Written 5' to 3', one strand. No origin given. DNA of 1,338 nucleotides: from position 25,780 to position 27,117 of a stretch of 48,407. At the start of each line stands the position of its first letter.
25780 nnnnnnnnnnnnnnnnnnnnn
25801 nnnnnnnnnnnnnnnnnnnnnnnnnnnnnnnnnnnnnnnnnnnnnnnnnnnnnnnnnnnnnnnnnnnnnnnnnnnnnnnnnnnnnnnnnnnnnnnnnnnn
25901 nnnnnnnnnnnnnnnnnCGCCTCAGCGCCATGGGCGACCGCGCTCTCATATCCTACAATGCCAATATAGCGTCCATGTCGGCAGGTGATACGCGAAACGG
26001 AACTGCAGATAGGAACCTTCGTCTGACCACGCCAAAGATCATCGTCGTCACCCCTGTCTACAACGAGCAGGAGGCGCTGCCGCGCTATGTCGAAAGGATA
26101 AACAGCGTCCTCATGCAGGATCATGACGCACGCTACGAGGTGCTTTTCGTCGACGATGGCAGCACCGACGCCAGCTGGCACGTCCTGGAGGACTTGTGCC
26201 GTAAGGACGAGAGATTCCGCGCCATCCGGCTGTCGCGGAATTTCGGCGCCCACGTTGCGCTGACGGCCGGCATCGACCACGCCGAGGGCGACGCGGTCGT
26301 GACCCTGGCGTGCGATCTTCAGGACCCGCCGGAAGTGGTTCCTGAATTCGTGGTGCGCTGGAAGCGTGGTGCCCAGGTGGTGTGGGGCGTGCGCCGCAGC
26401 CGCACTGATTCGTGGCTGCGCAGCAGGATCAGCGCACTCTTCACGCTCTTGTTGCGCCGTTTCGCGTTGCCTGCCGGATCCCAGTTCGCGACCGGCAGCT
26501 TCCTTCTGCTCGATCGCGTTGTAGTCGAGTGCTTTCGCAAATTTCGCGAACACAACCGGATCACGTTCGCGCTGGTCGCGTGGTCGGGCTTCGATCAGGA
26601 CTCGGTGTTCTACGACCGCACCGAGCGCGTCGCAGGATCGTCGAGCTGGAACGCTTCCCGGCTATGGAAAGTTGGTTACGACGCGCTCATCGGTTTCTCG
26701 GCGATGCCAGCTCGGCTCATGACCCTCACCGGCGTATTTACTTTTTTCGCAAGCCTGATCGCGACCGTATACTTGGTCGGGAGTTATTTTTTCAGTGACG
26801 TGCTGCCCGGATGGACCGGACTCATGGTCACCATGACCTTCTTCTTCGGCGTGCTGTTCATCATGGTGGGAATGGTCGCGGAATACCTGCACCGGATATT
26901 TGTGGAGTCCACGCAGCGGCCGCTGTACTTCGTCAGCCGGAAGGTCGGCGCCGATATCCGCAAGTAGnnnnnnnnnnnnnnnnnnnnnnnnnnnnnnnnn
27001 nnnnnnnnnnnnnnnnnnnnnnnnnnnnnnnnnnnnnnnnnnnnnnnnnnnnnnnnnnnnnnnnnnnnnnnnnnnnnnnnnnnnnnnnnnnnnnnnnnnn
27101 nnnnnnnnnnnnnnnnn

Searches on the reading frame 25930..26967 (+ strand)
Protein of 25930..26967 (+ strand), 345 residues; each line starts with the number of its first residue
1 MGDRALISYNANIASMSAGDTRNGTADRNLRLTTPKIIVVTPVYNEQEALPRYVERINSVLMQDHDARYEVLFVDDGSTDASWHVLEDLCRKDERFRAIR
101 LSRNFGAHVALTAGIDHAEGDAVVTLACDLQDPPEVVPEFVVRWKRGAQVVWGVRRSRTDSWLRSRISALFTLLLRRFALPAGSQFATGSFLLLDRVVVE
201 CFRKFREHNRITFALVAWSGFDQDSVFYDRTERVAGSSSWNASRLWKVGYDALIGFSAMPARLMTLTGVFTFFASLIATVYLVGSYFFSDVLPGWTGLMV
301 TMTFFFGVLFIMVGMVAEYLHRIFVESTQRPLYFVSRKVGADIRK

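Call 3: search_protein_families(library=pfam, proteins=[window:25930-26967:+], max_evalue=0.001)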
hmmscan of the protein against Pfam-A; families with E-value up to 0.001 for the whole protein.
window:25930-26967:+ (345 aa): 2 families
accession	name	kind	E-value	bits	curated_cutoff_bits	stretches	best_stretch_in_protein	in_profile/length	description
PF00535.33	Glycos_transf_2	-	1.8e-30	106.5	23.3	1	39-201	2-166/168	Glycosyl transferase family 2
PF10111.15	Glyco_tranf_2_2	-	0.00032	20.7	27.3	1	39-129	2-91/276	Glycosyltransferase like family 2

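Call 4: search_protein_families(library=ncbifam, proteins=[window:25930-26967:+], max_evalue=0.001)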
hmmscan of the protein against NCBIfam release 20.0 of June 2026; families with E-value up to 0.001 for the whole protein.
window:25930-26967:+ (345 aa): 19 families
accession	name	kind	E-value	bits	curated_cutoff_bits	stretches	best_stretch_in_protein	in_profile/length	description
NF047588.1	GlcsyltransPgfSStrep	equivalog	1.2e-52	179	500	1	36-336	2-303/308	glycosyltransferase PgfS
NF007986.1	PRK10714.1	equivalog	1.6e-48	165.3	529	1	36-340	7-313/316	undecaprenyl-phosphate 4-deoxy-4-formamido-L-arabinose transferase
TIGR03937.1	PgaC_IcaA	equivalog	4.6e-14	52.2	422.3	1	33-129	43-135/407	poly-beta-1,6-N-acetyl-D-glucosamine synthase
NF047683.1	TeichurnBiosyTuaG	equivalog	1.6e-13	50.9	400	1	33-129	4-96/252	teichuronic acid biosynthesis protein TuaG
TIGR04242.1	nodulat_NodC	equivalog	7.6e-13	48.2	550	1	29-165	42-180/395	chitooligosaccharide synthase NodC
NF041875.1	EPS_EpsD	equivalog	1.5e-11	44.3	370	1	39-151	3-111/325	exopolysaccharide biosynthesis glycosyltransferase EpsD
NF007482.0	PRK10073.1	equivalog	5.4e-11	42.1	423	1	33-126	4-92/334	glycosyltransferase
TIGR04283.1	glyco_like_mftF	equivalog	2e-08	34.1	182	1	39-185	3-139/221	TIGR04283 family arsenosugar biosynthesis glycosyltransferase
TIGR03965.1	mycofact_glyco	equivalog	1.3e-07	30.9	280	1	34-127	73-162/467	mycofactocin biosynthesis glycosyltransferase MftF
NF050050.1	ProtGlycPglI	equivalog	6.7e-07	29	500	1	35-161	2-125/306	GalNAc(5)-diNAcBac-PP-undecaprenol beta-1,3-glucosyltransferase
TIGR03111.1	glyc2_xrt_Gpos1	hypoth_equivalog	6.9e-07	28.4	363.95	1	30-150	44-162/439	TIGR03111 family XrtG-associated glycosyltransferase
NF041391.1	DPhHxTase_Halo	equivalog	6.3e-06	25.3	375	1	43-157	3-106/213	dolichyl-phosphate hexose transferase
NF053739.1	GlytfEpsEBac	equivalog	7.3e-06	25.2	450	1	35-124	1-87/265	glycosyltransferase EpsE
NF010496.0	PRK13915.1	equivalog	2.1e-05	23.8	262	1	34-139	30-137/307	glucosyl-3-phosphoglycerate synthase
NF041394.1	GtaseAglG_Halo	equivalog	2.4e-05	23.7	440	1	38-150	4-113/304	glucosyl-dolichyl phosphate glucuronosyltransferase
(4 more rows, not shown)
